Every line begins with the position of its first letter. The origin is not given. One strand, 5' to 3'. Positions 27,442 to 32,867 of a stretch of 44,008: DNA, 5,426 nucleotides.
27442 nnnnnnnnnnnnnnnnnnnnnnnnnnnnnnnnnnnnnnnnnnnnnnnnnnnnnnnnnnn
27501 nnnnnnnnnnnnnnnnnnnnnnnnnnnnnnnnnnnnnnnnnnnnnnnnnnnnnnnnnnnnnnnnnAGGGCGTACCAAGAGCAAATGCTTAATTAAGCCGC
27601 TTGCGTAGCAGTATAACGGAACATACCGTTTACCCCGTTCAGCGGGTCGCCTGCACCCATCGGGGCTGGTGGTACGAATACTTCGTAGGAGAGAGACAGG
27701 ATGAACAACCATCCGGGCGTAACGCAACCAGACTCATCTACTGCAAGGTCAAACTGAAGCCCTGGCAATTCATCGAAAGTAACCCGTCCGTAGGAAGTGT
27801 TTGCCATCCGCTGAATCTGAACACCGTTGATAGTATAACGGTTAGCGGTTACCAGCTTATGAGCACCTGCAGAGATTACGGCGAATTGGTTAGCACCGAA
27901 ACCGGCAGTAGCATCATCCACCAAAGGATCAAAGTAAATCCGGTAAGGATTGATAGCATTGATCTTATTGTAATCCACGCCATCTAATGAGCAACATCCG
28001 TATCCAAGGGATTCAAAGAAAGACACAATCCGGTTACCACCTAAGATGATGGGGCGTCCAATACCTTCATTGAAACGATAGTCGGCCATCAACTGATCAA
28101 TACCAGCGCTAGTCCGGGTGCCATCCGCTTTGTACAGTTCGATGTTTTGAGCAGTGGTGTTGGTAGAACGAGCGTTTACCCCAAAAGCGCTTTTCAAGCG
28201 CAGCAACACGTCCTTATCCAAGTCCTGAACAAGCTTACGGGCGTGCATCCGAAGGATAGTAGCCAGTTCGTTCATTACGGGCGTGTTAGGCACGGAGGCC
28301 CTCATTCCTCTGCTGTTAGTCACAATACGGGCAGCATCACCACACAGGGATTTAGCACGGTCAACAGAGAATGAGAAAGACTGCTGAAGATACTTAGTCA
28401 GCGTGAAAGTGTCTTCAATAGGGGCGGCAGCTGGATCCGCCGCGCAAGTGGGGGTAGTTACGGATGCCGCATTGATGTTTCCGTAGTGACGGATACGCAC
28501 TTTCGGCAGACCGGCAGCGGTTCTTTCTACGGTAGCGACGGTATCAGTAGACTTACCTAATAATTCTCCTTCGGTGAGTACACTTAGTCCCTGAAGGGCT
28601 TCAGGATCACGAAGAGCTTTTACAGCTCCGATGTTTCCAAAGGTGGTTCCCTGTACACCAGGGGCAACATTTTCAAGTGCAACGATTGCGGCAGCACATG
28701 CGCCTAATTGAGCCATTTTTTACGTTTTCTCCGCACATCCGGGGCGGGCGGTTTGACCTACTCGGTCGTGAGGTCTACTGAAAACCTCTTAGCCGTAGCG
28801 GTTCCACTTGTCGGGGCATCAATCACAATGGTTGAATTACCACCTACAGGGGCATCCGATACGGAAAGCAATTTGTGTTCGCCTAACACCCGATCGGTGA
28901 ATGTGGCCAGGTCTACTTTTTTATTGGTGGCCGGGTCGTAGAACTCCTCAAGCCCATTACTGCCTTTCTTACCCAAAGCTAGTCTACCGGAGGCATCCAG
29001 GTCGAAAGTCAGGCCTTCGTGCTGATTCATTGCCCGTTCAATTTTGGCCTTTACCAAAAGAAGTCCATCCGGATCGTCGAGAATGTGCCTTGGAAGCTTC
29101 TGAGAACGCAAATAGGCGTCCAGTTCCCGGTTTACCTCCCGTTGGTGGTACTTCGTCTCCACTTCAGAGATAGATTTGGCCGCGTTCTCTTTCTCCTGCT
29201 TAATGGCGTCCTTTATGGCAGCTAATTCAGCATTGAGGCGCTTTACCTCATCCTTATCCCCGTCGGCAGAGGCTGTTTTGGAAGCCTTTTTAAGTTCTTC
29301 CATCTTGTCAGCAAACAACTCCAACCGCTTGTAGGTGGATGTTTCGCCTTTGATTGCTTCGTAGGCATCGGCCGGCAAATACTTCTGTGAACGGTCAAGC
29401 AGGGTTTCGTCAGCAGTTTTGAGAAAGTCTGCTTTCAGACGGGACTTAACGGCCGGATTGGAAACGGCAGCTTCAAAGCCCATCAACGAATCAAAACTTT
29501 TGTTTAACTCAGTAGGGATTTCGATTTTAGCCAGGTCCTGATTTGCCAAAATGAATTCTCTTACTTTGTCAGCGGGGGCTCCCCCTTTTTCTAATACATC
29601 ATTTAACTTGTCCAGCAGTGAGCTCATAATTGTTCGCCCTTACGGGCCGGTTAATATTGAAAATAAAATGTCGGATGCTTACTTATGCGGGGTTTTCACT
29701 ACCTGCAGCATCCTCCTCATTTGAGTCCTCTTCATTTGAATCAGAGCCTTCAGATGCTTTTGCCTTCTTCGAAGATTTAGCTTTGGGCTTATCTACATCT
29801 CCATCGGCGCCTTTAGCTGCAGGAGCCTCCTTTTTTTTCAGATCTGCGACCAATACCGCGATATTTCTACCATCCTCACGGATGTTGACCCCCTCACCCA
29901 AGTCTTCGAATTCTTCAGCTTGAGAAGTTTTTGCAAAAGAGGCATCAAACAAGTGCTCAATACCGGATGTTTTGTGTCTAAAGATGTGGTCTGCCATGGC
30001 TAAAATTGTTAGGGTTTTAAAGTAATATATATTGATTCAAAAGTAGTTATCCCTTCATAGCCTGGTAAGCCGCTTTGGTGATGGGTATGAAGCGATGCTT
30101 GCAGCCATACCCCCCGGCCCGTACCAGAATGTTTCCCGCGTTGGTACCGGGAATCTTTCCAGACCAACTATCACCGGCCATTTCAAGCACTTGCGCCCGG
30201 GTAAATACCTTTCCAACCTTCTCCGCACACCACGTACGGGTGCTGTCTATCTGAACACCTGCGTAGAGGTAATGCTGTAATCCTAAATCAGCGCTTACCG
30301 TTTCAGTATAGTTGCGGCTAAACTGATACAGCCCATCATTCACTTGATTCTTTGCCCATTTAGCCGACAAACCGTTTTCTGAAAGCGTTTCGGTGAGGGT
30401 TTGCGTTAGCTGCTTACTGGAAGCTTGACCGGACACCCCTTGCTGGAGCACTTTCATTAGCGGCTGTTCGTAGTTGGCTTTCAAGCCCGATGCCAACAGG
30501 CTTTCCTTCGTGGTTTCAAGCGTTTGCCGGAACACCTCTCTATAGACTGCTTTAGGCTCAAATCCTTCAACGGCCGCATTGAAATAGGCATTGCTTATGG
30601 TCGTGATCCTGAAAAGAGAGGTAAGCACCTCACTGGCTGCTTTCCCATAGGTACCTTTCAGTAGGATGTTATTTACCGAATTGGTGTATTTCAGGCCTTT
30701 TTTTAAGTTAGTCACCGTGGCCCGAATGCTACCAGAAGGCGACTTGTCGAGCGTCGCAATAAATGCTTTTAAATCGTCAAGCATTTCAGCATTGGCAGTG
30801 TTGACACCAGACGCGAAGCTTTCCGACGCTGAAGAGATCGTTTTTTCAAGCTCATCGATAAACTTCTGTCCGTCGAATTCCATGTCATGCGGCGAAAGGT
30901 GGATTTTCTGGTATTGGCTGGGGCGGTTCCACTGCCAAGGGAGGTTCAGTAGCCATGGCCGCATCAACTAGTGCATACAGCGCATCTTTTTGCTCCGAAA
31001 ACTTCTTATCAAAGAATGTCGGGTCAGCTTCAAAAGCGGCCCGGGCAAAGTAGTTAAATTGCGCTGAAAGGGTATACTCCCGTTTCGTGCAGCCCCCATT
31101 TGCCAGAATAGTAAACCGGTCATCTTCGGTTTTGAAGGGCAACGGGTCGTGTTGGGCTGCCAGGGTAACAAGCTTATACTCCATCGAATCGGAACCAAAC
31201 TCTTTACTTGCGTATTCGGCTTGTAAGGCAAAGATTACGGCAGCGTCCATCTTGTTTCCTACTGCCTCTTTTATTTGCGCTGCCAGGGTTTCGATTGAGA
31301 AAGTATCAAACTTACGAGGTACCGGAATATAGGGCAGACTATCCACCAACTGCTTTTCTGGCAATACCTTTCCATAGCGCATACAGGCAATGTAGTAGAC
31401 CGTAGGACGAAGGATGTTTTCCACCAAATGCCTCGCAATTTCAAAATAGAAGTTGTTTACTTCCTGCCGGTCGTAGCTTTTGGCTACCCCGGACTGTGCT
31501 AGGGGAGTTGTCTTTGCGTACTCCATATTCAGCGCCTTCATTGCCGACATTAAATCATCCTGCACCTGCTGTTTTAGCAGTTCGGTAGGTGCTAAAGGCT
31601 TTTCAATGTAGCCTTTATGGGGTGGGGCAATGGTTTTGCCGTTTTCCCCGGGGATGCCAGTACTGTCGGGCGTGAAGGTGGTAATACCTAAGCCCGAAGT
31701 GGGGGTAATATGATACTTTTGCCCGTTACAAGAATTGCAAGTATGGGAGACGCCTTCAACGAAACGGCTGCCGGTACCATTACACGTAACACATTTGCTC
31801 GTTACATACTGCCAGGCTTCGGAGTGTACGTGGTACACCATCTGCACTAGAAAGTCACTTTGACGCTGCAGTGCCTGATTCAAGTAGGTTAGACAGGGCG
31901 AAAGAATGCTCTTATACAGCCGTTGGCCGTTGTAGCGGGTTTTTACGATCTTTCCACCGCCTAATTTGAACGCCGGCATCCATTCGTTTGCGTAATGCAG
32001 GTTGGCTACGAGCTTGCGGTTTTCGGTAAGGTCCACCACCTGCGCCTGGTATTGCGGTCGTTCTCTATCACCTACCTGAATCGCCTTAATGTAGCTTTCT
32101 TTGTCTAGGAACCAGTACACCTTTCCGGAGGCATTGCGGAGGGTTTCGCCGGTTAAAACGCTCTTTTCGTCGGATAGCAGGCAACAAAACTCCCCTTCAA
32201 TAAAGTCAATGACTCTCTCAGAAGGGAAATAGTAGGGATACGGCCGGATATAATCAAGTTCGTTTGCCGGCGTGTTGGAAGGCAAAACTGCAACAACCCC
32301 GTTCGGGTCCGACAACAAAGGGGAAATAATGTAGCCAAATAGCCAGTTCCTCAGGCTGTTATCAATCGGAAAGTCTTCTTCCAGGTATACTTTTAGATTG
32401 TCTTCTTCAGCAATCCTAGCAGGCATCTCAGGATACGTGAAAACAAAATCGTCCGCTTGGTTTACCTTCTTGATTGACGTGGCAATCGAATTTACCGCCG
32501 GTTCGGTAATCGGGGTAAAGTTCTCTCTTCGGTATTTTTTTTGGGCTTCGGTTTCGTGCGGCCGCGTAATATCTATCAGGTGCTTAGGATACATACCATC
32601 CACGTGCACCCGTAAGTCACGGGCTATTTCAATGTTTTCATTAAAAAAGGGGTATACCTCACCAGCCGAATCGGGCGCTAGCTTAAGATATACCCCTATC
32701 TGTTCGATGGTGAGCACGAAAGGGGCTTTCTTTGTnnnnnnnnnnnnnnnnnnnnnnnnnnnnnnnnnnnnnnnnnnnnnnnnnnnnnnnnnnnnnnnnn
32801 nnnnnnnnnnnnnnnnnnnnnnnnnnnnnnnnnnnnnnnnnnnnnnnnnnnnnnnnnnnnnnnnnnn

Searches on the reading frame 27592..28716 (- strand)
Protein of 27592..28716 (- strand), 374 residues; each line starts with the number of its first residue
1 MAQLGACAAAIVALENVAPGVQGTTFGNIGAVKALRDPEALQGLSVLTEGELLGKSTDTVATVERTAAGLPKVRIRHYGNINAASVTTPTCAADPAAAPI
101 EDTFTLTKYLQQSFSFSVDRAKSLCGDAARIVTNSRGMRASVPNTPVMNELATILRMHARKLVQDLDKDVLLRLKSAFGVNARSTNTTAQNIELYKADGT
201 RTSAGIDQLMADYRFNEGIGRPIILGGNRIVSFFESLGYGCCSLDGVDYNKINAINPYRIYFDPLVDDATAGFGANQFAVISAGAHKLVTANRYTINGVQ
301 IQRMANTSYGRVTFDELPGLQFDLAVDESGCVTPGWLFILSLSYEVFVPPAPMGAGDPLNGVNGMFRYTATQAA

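Call 5: search_protein_families(library=pfam, proteins=[window:27592-28716:-], max_evalue=0.1)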
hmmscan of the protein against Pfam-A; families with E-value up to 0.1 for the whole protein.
window:27592-28716:- (374 aa): 0 families

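Call 6: search_protein_families(library=phrogs, proteins=[window:27592-28716:-], max_evalue=0.01)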
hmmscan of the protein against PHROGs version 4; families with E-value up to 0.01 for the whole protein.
window:27592-28716:- (374 aa): 0 families

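Call 14: find_related_loci(query=window:27592-28716:-, collection=viral_contigs, flank=7000)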
Query window:27592-28716:- (374 aa) in viral_contigs; peptide patterns used: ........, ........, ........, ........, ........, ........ (x = any residue, [..] = any of these).
8 stretches matched a pattern, but none encodes a relative of the query by tblastn (E <= 1e-3).

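Call 25: find_homologous_proteins(query=window:27592-28716:-, max_evalue=0.00001)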
Query window:27592-28716:- (374 aa): 4 proteins with E <= 0.00001 among 8000 candidates.
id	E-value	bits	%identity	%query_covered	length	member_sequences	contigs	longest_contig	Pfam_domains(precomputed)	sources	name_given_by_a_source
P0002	9.9e-246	832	100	100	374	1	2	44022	-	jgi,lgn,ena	jgi:hypothetical protein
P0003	4.5e-154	531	66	100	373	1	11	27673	-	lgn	-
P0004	1.8e-141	490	60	100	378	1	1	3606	-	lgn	-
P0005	5.7e-139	481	61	100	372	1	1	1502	-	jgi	jgi:hypothetical protein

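Call 27: find_encoding_contigs(protein=P0003, flank=10000, max_places=6)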
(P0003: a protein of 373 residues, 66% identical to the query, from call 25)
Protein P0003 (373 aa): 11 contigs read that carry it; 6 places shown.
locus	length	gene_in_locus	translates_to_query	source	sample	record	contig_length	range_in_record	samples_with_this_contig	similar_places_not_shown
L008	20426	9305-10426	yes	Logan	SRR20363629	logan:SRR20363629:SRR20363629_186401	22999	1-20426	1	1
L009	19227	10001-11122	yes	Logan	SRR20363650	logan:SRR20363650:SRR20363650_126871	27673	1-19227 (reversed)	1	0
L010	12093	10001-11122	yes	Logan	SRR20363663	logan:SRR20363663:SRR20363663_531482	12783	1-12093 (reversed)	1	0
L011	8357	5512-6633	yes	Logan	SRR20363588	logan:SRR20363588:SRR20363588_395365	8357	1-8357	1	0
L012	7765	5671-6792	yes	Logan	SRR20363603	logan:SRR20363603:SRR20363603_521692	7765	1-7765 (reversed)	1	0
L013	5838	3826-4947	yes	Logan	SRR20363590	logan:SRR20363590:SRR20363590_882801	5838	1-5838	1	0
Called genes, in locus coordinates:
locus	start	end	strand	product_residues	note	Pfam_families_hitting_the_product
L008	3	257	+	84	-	?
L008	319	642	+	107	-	-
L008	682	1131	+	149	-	-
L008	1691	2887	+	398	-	-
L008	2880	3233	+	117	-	-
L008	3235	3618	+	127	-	-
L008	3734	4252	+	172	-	-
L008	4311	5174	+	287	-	-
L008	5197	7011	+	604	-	-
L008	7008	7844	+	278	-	-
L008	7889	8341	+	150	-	-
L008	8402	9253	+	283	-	-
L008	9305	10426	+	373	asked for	-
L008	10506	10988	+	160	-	PF03592:Terminase_2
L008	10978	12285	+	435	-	PF04466:Terminase_3, PF03237:Terminase_6N (weak)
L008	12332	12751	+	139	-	-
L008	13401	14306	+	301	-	-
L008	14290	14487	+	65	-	-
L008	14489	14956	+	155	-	-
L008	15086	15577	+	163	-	-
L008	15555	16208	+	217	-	-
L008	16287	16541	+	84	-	-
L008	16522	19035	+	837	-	PF20155:TMP_3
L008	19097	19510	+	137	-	-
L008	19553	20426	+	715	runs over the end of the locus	-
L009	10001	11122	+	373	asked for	-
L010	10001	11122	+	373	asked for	-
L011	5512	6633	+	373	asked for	-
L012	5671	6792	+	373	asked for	-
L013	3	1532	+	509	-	?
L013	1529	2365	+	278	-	-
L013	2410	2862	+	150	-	-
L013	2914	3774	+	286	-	-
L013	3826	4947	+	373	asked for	-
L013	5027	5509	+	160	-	PF03592:Terminase_2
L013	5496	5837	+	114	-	?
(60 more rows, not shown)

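Call 28: find_encoding_contigs(protein=P0004, flank=10000, max_places=3)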
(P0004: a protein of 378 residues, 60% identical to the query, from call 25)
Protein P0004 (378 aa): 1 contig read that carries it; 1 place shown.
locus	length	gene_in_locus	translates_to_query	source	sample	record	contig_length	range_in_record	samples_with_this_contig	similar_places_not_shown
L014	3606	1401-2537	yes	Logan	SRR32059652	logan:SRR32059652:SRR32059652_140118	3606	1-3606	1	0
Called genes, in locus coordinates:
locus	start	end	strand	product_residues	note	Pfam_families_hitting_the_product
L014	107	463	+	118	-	-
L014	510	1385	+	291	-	-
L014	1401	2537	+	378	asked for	-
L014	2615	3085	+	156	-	PF03592:Terminase_2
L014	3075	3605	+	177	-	?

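Call 56: find_related_loci(query=A2, collection=metagenome_contigs, flank=6000)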
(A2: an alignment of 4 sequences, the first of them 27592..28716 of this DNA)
Query A2 (374 aa) in metagenome_contigs; peptide patterns used: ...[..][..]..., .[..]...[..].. (x = any residue, [..] = any of these).
89 stretches matched a pattern, but none encodes a relative of the query by tblastn (E <= 1e-3).

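Call 57: find_related_loci(query=A2, collection=viral_contigs, flank=6000)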
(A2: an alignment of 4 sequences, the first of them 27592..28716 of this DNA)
Query A2 (374 aa) in viral_contigs; peptide patterns used: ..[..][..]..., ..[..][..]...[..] (x = any residue, [..] = any of these).
87 stretches matched a pattern, but none encodes a relative of the query by tblastn (E <= 1e-3).

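Call 91: search_solved_structures(query=A2, max_evalue=1)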
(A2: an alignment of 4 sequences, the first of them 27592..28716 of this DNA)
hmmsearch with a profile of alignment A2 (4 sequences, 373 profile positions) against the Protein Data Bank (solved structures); distinct sequences matched with E-value up to 1: 1.
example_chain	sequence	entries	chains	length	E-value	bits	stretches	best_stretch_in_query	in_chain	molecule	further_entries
9g6k_Lk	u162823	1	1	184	0.47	13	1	257-335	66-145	AP2 domain transcription factor AP2VIIb-2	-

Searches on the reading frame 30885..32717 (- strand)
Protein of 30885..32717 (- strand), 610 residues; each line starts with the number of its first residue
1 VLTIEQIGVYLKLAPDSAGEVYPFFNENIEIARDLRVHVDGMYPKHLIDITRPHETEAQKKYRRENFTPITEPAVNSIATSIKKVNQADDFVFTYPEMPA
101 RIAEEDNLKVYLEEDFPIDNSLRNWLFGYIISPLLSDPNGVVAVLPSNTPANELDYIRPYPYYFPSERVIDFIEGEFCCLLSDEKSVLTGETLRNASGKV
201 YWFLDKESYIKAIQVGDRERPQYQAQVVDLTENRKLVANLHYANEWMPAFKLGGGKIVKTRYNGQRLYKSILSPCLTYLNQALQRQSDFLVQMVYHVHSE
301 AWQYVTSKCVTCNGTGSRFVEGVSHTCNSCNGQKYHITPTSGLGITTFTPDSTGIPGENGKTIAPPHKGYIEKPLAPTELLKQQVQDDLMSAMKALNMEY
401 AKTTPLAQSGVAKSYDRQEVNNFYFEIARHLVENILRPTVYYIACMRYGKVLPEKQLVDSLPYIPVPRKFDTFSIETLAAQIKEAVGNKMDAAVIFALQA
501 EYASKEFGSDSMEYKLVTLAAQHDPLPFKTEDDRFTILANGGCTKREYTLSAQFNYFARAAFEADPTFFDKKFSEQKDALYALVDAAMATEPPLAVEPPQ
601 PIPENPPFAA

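Call 92: search_protein_families(library=phrogs, proteins=[window:30885-32717:-], max_evalue=0.001)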
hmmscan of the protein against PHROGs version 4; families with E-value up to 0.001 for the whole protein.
window:30885-32717:- (610 aa): 1 family
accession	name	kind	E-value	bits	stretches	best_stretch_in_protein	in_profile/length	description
phrog_7376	-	head and packaging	3.7e-06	26.7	1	58-559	64-531/576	portal protein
